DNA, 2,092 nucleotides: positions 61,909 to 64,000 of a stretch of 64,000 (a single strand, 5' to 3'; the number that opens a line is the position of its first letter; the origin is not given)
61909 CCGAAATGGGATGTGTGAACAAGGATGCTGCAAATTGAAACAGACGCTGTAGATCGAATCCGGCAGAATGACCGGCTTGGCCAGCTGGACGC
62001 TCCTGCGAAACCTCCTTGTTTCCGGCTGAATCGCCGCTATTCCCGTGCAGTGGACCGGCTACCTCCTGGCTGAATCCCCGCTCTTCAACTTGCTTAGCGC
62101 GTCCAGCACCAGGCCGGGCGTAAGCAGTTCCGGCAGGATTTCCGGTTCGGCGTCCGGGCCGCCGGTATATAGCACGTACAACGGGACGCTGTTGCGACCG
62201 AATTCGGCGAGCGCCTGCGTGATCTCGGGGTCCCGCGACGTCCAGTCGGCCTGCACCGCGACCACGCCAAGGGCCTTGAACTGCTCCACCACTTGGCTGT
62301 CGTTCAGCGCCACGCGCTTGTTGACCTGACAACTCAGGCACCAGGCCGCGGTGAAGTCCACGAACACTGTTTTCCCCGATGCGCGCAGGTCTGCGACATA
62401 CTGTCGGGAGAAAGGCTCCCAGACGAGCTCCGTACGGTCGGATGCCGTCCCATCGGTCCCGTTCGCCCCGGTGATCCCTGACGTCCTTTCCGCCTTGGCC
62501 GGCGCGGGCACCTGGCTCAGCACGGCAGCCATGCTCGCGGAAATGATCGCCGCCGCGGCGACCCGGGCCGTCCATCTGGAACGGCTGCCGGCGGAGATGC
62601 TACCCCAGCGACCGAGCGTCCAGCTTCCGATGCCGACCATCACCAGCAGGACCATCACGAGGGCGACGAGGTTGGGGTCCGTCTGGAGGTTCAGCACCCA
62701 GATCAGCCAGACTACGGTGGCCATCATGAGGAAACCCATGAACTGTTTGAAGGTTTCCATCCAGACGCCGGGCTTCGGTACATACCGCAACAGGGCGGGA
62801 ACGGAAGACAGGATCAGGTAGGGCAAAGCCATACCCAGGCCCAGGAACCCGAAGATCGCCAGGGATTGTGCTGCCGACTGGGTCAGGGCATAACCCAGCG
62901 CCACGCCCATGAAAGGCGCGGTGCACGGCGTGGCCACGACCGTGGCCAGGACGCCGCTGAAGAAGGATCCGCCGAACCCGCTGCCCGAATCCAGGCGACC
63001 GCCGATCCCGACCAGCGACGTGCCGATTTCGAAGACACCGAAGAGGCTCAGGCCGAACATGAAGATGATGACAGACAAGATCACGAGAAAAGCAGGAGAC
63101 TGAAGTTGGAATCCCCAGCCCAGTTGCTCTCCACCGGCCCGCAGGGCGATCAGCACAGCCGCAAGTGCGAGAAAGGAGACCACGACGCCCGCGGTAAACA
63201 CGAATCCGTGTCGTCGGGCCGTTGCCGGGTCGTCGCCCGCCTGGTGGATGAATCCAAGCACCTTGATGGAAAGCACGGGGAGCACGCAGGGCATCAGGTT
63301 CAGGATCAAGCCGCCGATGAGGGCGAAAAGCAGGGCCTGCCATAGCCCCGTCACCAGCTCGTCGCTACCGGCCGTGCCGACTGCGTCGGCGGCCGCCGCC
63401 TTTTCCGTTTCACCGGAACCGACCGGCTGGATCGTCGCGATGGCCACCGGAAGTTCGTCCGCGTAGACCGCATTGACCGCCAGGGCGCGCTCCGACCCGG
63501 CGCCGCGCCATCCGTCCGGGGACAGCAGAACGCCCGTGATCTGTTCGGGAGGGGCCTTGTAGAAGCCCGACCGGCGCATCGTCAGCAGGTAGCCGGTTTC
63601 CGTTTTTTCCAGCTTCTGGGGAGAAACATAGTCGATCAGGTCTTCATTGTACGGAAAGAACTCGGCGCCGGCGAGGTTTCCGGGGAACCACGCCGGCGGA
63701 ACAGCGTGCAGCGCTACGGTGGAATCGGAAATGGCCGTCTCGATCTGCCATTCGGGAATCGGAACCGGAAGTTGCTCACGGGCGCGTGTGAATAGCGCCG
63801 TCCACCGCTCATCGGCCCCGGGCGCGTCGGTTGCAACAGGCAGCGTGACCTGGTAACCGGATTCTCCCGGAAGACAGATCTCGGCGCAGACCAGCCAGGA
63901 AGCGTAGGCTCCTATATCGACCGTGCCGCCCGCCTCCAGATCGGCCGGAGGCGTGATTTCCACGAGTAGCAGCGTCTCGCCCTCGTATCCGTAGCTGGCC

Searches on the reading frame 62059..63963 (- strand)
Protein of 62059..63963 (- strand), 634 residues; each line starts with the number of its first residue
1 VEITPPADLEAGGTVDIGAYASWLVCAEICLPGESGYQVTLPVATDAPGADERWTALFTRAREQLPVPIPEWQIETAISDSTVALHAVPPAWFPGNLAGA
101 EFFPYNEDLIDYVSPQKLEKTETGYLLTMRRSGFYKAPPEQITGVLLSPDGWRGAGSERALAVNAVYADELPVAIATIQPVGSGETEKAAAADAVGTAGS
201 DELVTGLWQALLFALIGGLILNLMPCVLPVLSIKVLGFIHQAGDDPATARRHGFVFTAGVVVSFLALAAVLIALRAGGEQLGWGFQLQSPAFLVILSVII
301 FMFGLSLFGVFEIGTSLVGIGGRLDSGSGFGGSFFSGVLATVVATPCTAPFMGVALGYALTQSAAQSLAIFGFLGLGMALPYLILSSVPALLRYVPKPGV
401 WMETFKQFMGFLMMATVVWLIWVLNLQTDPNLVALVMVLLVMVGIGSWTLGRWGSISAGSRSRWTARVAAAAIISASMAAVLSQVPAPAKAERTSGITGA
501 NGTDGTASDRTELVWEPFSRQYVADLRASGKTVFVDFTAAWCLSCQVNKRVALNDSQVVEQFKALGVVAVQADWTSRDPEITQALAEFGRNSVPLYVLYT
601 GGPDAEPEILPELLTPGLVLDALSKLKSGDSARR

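Call 42: search_protein_families(library=pfam, proteins=[window:62059-63963:-])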
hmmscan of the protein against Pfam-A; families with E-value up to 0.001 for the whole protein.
window:62059-63963:- (634 aa): 2 families
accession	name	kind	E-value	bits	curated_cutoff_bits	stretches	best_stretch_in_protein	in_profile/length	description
PF02683.22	DsbD_TM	-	1.4e-20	74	27.1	1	208-421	2-215/219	Cytochrome C biogenesis protein transmembrane domain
PF13899.12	Thioredoxin_7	-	6.4e-18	65.1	27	1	515-600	2-82/83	Thioredoxin-like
